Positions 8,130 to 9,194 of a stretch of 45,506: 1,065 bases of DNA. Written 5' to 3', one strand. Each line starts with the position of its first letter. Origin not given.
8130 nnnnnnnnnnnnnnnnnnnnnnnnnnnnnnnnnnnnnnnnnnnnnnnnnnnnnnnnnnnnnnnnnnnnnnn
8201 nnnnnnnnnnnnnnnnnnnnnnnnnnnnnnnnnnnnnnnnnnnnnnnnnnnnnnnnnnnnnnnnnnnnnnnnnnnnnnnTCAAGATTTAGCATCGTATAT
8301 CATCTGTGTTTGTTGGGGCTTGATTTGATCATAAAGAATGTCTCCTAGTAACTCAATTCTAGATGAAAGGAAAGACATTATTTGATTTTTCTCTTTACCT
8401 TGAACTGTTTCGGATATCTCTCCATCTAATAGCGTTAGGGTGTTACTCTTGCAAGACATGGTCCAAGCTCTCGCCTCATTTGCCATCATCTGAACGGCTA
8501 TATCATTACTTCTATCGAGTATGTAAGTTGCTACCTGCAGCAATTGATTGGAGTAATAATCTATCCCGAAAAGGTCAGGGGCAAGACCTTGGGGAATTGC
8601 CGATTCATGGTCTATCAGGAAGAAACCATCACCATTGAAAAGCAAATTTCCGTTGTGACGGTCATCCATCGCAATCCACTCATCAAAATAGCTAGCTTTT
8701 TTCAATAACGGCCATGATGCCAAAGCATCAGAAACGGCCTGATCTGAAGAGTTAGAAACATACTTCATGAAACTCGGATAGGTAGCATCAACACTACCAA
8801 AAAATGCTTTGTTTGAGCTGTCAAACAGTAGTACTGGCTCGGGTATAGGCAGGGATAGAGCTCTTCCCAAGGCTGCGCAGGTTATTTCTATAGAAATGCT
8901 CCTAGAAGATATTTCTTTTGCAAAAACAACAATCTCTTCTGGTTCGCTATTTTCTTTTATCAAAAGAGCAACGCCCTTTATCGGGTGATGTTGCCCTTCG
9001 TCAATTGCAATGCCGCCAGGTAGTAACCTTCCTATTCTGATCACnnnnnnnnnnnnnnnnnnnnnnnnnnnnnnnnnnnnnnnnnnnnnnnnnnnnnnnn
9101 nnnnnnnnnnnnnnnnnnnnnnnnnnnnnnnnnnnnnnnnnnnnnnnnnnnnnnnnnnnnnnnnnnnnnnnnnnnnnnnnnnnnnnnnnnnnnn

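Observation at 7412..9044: AT-rich two-gene cassette in the rexAB slot: HipA-like kinase core plus uncharacterised 293-aa partner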

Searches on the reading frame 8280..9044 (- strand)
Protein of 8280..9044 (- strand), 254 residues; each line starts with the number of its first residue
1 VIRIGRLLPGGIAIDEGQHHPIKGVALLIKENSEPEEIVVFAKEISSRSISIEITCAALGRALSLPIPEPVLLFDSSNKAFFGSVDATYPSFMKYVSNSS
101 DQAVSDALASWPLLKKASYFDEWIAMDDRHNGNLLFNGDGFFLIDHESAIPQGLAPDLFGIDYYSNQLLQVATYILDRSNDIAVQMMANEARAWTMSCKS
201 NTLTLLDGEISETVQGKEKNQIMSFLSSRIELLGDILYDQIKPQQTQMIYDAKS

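Call 3: search_protein_families(library=pfam, proteins=[window:8280-9044:-], max_evalue=1)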
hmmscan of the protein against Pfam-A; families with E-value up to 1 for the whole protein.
window:8280-9044:- (254 aa): 1 family
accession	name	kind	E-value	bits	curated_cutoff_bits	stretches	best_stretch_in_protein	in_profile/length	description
PF20613.4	HipA_2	-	9.6e-06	25.5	27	1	39-155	27-157/240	HipA-like kinase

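Call 4: search_protein_families(library=padloc, proteins=[window:8280-9044:-], max_evalue=1)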
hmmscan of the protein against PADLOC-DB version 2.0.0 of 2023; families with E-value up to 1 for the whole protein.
window:8280-9044:- (254 aa): 1 family
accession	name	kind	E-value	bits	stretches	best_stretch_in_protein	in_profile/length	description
PDLC04766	PDC-M66A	-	2.1e-06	25.2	1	42-149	52-172/270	-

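Call 5: search_protein_families(library=phrogs, proteins=[window:8280-9044:-], max_evalue=1)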
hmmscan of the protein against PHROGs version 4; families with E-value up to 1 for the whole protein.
window:8280-9044:- (254 aa): 4 families
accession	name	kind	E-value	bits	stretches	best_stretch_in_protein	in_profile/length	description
phrog_3162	-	unknown function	5.2e-07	30.4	1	41-154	30-159/247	-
phrog_11186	-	unknown function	7.1e-07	30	1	103-185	136-224/302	-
phrog_7237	-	unknown function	0.09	13.4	1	86-129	149-188/225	-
phrog_3198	-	lysis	0.27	11.8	1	193-213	39-59/68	Rz-like spanin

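Call 6: search_protein_families(library=ncbifam, proteins=[window:8280-9044:-], max_evalue=1)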
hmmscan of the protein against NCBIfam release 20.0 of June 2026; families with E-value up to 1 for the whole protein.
window:8280-9044:- (254 aa): 1 family
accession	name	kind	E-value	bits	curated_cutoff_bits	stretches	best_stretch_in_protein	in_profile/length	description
TIGR04407.1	LptF_YjgP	equivalog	0.0099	14.6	230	1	174-232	174-233/347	LPS export ABC transporter permease LptF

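Call 10: search_dna_similar(query=window:8280-9044:-, collection=phages, mode=protein, max_rows=30, max_evalue=0.001)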
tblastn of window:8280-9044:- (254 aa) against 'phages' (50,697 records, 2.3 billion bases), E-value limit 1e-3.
Records with a match: 2; places in all: 2; records where one place covers at least 80% of the query: 0.
Best place of each record, by identity: <60% 2.
By first word of the organism name: Alteromonas 1; Acinetobacter 1.
By host as written in the record: Alteromonas macleodii 1; Acinetobacter baumannii 1.
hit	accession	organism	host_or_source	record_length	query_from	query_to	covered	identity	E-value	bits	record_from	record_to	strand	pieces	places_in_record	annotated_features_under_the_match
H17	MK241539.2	Alteromonas phage P24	Alteromonas macleodii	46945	57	150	37%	33.7%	7e-6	52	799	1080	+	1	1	hypothetical protein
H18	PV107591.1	Acinetobacter phage vB_AbaS_qsb1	Acinetobacter baumannii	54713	57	147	36%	33.0%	1e-6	55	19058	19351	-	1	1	hypothetical protein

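Call 15: find_homologous_proteins(query=window:8280-9044:-)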
Query window:8280-9044:- (254 aa): 78 proteins with E <= 0.001 among 654 candidates.
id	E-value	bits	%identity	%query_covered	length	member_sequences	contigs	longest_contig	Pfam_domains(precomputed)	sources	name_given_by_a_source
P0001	4.2e-162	556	100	100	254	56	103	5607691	PF20613.5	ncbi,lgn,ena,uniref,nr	ncbi:hypothetical protein AAHW96_18790 [Klebsiella quasipneumoniae subsp. similipneumoniae]|uniref:h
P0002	2.7e-140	484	85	100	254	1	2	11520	-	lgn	-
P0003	9.3e-121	420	72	100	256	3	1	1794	-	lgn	-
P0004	9.4e-120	417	72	100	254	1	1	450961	-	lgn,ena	-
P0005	7.6e-114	398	69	100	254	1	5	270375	PF20613.5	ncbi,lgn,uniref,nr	ncbi:hypothetical protein ACSN7A_003197 [Yersinia ruckeri]|uniref:hypothetical protein n=1 Tax=Yersi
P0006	1.3e-113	397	68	100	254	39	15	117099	PF20613.5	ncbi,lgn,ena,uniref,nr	ncbi:TPA: hypothetical protein ACH5ZV_004605 [Escherichia coli]|uniref:hypothetical protein n=1 Tax=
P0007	2.5e-113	396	69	100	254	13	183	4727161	PF20613.5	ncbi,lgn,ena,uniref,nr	ncbi:hypothetical protein AT03_15145 [Hafnia alvei FB1]|uniref:HipA-like kinase domain-containing pr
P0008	2.2e-112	393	66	100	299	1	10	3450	PF20613.5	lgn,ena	-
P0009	2.7e-112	393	66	100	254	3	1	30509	PF20613.5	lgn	-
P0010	3.0e-112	392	68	100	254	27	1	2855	PF20613.5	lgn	-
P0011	3.3e-112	392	68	100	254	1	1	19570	PF20613.5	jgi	-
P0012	1.5e-111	390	69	100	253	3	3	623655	PF20613.5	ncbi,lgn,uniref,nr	ncbi:TPA: HipA family kinase [Klebsiella aerogenes]|uniref:HipA family kinase n=1 Tax=Klebsiella aer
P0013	3.1e-111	389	67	100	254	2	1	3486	PF20613.5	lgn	-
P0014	3.4e-110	386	66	100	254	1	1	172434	PF20613.5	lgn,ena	-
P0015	1.8e-109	383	65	100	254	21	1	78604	PF20613.5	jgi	jgi:hypothetical protein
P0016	7.5e-109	381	66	100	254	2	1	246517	PF20613.5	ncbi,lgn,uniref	ncbi:hypothetical protein [Rouxiella badensis]|uniref:hypothetical protein n=1 Tax=Rouxiella badensi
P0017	2.3e-108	380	65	100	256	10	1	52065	PF20613.5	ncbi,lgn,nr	ncbi:hypothetical protein SIN39_003464 [Yersinia enterocolitica]|nr:hypothetical protein [Yersinia e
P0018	1.2e-107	377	65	100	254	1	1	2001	PF20613.5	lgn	-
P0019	1.8e-106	373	64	100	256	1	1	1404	PF20613.5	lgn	-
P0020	8.4e-105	368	62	100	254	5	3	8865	PF20613.5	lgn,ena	-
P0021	6.1e-89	316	57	100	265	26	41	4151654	PF20613.5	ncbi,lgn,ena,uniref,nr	ncbi:HipA family kinase [Morganella morganii]|uniref:HipA family kinase n=2 Tax=Morganella morganii 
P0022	3.8e-87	310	56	100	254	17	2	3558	PF20613.5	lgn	-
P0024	4.4e-86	307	57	100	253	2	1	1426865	PF20613.5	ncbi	-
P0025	5.1e-85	303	56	100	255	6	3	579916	PF20613.5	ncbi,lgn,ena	ncbi:TPA: HipA family kinase [Morganella morganii]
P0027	6.4e-73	264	56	85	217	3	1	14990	PF20613.5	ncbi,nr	ncbi:hypothetical protein H2P46_22490 [Mixta sp. Marseille-Q2057]|nr:hypothetical protein [Mixta med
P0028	1.2e-58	217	46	96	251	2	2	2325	PF20613.5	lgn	-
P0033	1.0e-56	211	45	98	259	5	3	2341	PF20613.5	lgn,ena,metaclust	metaclust:\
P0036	1.3e-54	204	43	96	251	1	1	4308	PF20613.5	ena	-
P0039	5.7e-54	202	43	95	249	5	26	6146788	-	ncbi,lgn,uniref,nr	ncbi:phosphatidylinositol 4-kinase [Pseudomonas syringae pv. syringae]|uniref:hypothetical protein n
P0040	1.1e-53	201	40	98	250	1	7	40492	PF20613.5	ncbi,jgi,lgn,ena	jgi:hypothetical protein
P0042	3.9e-52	196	41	95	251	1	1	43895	PF20613.5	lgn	-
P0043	5.2e-52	195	42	96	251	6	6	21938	PF20613.5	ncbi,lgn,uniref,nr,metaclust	ncbi:hypothetical protein [Pseudomonas syringae]|uniref:hypothetical protein n=1 Tax=Pseudomonas syr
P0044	1.0e-51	194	43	98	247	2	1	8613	PF20613.5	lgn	-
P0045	1.2e-51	194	41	98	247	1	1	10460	PF20613.5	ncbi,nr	ncbi:hypothetical protein CIG19_21175 [Enterobacterales bacterium CwR94]|nr:hypothetical protein CIG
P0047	2.5e-51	193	41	96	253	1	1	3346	PF20613.5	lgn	-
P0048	1.3e-50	191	43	98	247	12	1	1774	PF20613.5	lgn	-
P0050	3.5e-50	189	42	97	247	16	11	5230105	PF20613.5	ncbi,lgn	-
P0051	7.2e-49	185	39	95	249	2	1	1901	PF20613.5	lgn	-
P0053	1.8e-47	180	40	96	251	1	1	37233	PF20613.5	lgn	-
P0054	1.9e-47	180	40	96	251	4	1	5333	PF20613.5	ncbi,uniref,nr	ncbi:HipA family kinase [Serratia nematodiphila]|uniref:HipA family kinase n=1 Tax=Serratia nematodi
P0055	1.7e-46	177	40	97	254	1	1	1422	PF20613.5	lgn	-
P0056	3.9e-45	173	39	97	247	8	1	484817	PF20613.5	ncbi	-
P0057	1.2e-44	171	41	97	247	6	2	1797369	PF20613.5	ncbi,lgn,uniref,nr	ncbi:HipA family kinase [Kluyvera cryocrescens]|uniref:HipA family kinase n=1 Tax=Kluyvera cryocresc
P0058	1.6e-44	171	39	97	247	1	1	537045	PF20613.5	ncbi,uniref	ncbi:HipA family kinase [Pectobacterium versatile]|uniref:HipA family kinase n=1 Tax=Pectobacterium 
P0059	5.5e-44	169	38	98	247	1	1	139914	PF20613.5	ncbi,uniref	ncbi:HipA family kinase [Candidatus Pantoea formicae]|uniref:HipA family kinase n=1 Tax=Candidatus P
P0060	3.6e-43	166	39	98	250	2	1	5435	PF20613.5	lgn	-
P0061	1.1e-42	165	38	97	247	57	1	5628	PF20613.5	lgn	-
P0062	1.5e-41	161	38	97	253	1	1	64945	PF20613.5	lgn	-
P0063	1.8e-41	161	42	81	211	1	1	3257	PF20613.5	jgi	jgi:hypothetical protein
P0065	5.6e-33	133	36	98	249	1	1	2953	PF20613.5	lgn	-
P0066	1.5e-28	118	36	98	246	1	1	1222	PF20613.5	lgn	-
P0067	1.7e-26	112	32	94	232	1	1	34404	PF20613.5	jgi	jgi:hypothetical protein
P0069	1.8e-24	105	32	98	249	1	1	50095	PF20613.5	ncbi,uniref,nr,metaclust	ncbi:HipA family kinase [Methylocucumis oryzae]|uniref:HipA-like kinase domain-containing protein n=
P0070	2.5e-21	95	31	97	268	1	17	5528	PF20613.5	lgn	-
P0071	8.1e-20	90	40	52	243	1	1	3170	PF20613.5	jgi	-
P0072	9.3e-19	86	38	48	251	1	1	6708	PF20613.5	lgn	-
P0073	2.3e-18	85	30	96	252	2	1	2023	PF20613.5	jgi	jgi:hypothetical protein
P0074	7.0e-18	83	30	98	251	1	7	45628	PF20613.5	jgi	jgi:hypothetical protein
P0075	2.0e-17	82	36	61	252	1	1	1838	PF20613.5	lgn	-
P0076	9.1e-17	80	36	62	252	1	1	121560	PF20613.5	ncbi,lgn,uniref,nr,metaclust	ncbi:hypothetical protein MGMO_8c01200 [Methyloglobulus morosus KoM1]|uniref:HipA-like kinase domain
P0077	3.0e-16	78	35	67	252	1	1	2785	PF20613.5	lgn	-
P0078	9.2e-12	63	37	45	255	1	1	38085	PF20613.5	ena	-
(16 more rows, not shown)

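Call 21: search_solved_structures(query=A1, max_evalue=10, show_alignments=2)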
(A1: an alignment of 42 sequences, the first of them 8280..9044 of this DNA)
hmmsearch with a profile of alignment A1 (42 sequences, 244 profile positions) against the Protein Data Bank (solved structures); distinct sequences matched with E-value up to 10: 3.
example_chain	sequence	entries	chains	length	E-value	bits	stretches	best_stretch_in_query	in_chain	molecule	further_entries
4otp_A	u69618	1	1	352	0.17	14.6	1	60-150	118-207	Serine/threonine-protein kinase RIO1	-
6g5i_z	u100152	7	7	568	0.76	12.4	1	60-151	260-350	Serine/threonine-protein kinase RIO1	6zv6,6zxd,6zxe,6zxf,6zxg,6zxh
8k20_B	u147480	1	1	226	1.6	11.4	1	112-191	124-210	non-specific serine/threonine protein kinase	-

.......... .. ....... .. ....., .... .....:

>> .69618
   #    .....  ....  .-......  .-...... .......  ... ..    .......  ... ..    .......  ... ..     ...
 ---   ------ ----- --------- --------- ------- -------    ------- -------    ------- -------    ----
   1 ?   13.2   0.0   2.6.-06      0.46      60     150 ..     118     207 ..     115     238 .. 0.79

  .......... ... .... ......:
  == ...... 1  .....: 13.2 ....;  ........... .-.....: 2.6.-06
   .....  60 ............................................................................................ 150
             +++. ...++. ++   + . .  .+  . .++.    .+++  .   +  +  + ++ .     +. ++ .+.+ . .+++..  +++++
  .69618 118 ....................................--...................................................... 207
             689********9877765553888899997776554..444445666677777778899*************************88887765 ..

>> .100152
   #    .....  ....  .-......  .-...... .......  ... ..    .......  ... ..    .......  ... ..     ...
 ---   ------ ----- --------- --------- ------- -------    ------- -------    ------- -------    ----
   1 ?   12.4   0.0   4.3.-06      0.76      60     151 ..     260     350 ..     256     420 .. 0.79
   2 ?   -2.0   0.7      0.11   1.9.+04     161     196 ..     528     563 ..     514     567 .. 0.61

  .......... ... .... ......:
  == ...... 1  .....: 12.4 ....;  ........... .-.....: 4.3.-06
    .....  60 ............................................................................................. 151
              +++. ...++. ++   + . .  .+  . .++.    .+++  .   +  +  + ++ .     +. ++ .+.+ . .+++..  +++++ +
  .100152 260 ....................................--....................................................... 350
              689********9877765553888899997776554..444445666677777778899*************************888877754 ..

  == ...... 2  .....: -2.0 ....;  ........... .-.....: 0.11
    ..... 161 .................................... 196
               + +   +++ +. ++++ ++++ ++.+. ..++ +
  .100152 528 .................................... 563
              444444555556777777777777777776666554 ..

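Call 29: predict_structure(alignment_id=A1)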
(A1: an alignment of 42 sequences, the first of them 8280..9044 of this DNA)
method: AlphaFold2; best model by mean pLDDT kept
length: 254 residues; sequences in the alignment: 42
mean_pLDDT: 88.2   pTM: 0.87
mean pLDDT of the five models: 88.2, 86.2, 85.0, 84.1, 83.0
residues with pLDDT >= 90: 171; 70-90: 60; 50-70: 17; < 50: 6
segments of 3 or more residues with pLDDT < 50: 247-250
pLDDT, mean of each block of 10 residues (from residue 1): 93 76 92 90 93 96 94 95 74 67 87 96 91 82 92 93 91 91 95 93 92 90 96 96 65 52
secondary structure, 60 per line:
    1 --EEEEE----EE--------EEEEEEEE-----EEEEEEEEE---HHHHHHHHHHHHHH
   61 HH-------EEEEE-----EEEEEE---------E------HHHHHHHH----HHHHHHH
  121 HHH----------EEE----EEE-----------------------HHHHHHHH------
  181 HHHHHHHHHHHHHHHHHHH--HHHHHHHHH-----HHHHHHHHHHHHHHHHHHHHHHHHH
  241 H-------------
elements in order: E3-7 E22-29 E35-43 H47-62 E70-74 E80-85 H102-109 H114-123 E134-136 E141-143 H167-174 H181-199 H202-210 H216-241

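Call 36: fold_search(model_id=the predicted structure, library=pdb)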
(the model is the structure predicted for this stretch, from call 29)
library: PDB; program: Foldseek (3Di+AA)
matches with E <= 10: 1468; with E <= 0.001: 90
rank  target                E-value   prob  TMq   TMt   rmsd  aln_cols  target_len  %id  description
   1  3akl_C                1.2e-06  1.00  0.48  0.44   7.9       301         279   14  Crystal structure of A Helicobacter pylori proinflammatory kinase CtkA (released 2010-12-01)
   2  3akl_A                1.5e-06  1.00  0.50  0.46   8.0       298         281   14  Crystal structure of A Helicobacter pylori proinflammatory kinase CtkA (released 2010-12-01)
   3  3akk_B                2.1e-06  1.00  0.49  0.44   7.5       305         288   14  Crystal structure of A Helicobacter pylori proinflammatory kinase CtkA (released 2010-12-01)
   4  3akk_C                5.6e-06  1.00  0.46  0.42   8.3       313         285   14  Crystal structure of A Helicobacter pylori proinflammatory kinase CtkA (released 2010-12-01)
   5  3akk_D                1.1e-05  1.00  0.50  0.45   7.7       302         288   14  Crystal structure of A Helicobacter pylori proinflammatory kinase CtkA (released 2010-12-01)
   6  3akj_A                1.3e-05  1.00  0.43  0.40   8.6       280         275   13  Crystal structure of A Helicobacter pylori proinflammatory kinase CtkA (released 2010-12-01)
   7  3dnt_A                1.9e-05  1.00  0.47  0.32   8.0       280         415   12  structures of MDT proteins (released 2009-01-27)
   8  3dnu                  2.1e-05  1.00  0.47  0.33   7.5       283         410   12  structure of MDT protein (released 2009-01-27)
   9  4ph4                  2.1e-05  1.00  0.46  0.26   7.9       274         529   13  The crystal structure of Human VPS34 in complex with PIK-III (released 2014-10-29)
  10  3akk_A                2.2e-05  1.00  0.46  0.41   8.4       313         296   14  Crystal structure of A Helicobacter pylori proinflammatory kinase CtkA (released 2010-12-01)
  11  3tpv                  2.2e-05  1.00  0.44  0.30   9.3       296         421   13  Structure of pHipA bound to ADP (released 2012-10-03)
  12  4f99_A                2.3e-05  1.00  0.32  0.28  17.8       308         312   13  Human CDC7 kinase in complex with DBF4 and nucleotide (released 2012-10-31)
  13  4f9c_A                3.2e-05  1.00  0.35  0.30  17.3       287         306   16  Human CDC7 kinase in complex with DBF4 and XL413 (released 2012-10-31)
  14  4f9a_A                3.6e-05  1.00  0.39  0.33  16.6       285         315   14  Human CDC7 kinase in complex with DBF4 and nucleotide (released 2012-10-31)
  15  3tpt_A                4.5e-05  1.00  0.48  0.33   7.5       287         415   12  Structure of HipA(D309Q) bound to ADP (released 2012-10-03)
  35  3dnt_B                1.3e-04  1.00  0.46  0.31   7.4       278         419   10  structures of MDT proteins (released 2009-01-27)
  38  7wcf                  1.5e-04  1.00  0.52  0.44   6.2       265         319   13  Crystal structure of the kinase with AMP-PNP (released 2022-06-29)
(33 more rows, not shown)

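Call 43: find_encoding_contigs(protein=P0069, flank=5000, max_places=2)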
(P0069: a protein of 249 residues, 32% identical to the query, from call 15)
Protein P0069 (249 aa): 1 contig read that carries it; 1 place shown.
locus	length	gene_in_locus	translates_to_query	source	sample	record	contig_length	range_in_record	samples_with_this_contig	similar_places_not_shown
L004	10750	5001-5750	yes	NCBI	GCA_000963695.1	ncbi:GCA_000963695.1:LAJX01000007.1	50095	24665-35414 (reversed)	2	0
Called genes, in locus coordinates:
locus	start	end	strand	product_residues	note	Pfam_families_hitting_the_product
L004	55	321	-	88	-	-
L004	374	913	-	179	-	-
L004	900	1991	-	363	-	PF07120:DUF1376 (weak)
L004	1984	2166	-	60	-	-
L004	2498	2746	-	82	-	-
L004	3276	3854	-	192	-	-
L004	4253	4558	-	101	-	PF15943:YdaS_toxin (weak)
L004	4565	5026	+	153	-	PF13560:HTH_31, PF01381:HTH_3, PF12844:HTH_19 (faint)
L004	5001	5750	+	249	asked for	PF20613:HipA_2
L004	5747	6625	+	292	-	-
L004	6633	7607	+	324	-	-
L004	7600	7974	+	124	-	PF14213:DUF4325 (weak)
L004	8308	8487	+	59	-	-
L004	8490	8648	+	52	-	-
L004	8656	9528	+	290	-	-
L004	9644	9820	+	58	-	-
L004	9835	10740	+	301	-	PF12684:DUF3799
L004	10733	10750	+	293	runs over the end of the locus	PF03837:RecT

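Call 44: find_encoding_contigs(protein=P0074, flank=5000, max_places=2)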
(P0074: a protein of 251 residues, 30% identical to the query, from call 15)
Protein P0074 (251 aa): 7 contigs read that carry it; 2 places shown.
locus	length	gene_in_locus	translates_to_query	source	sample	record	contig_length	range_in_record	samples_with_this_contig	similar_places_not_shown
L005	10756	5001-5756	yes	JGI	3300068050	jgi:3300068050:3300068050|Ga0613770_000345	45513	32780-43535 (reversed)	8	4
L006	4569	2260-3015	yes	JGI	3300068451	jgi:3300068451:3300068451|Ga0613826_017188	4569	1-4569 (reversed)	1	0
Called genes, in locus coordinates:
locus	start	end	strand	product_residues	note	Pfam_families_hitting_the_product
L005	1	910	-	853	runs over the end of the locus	PF13362:Toprim_3, PF13662:Toprim_4, PF19263:DUF5906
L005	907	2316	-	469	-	PF00270:DEAD, PF04851:ResIII, PF00271:Helicase_C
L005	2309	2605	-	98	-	-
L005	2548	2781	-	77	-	-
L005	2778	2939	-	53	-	-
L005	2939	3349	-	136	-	-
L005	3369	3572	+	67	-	-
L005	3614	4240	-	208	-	-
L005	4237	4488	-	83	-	PF15943:YdaS_toxin (weak), PF01381:HTH_3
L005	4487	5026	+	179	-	PF13560:HTH_31, PF01381:HTH_3, PF12844:HTH_19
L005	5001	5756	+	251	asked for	PF20613:HipA_2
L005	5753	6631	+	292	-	-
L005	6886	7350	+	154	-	-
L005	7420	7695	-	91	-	PF15731:MqsA_antitoxin, PF20432:Xre-like-HTH (weak), PF01381:HTH_3, PF13560:HTH_31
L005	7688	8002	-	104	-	-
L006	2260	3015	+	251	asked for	PF20613:HipA_2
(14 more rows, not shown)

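Call 47: find_encoding_contigs(protein=P0039, flank=6000, max_places=3)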
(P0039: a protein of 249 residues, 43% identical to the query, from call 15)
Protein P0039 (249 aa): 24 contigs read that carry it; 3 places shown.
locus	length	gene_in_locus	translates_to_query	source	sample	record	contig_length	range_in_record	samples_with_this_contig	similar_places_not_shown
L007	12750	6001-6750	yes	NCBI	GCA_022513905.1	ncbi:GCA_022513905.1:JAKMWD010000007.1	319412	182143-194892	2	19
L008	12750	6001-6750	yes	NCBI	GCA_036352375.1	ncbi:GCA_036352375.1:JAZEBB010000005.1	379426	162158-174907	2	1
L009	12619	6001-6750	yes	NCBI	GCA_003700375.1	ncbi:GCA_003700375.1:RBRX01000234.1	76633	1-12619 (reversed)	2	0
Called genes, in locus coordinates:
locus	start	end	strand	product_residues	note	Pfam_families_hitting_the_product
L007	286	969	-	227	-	-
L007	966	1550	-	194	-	PF05766:NinG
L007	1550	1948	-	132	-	PF05772:NinB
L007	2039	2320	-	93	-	PF26207:Phage_phiTE_015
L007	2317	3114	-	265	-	-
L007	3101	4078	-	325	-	-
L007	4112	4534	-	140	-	PF06892:Phage_CP76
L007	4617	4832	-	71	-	PF14549:P22_Cro (weak), PF15943:YdaS_toxin (weak)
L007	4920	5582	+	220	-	PF01381:HTH_3, PF12844:HTH_19, PF13560:HTH_31, PF00717:Peptidase_S24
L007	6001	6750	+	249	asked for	-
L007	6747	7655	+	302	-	-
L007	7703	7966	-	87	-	PF07865:DUF1652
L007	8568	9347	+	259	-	-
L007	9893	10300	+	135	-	-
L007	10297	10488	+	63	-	-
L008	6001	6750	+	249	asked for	-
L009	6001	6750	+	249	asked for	-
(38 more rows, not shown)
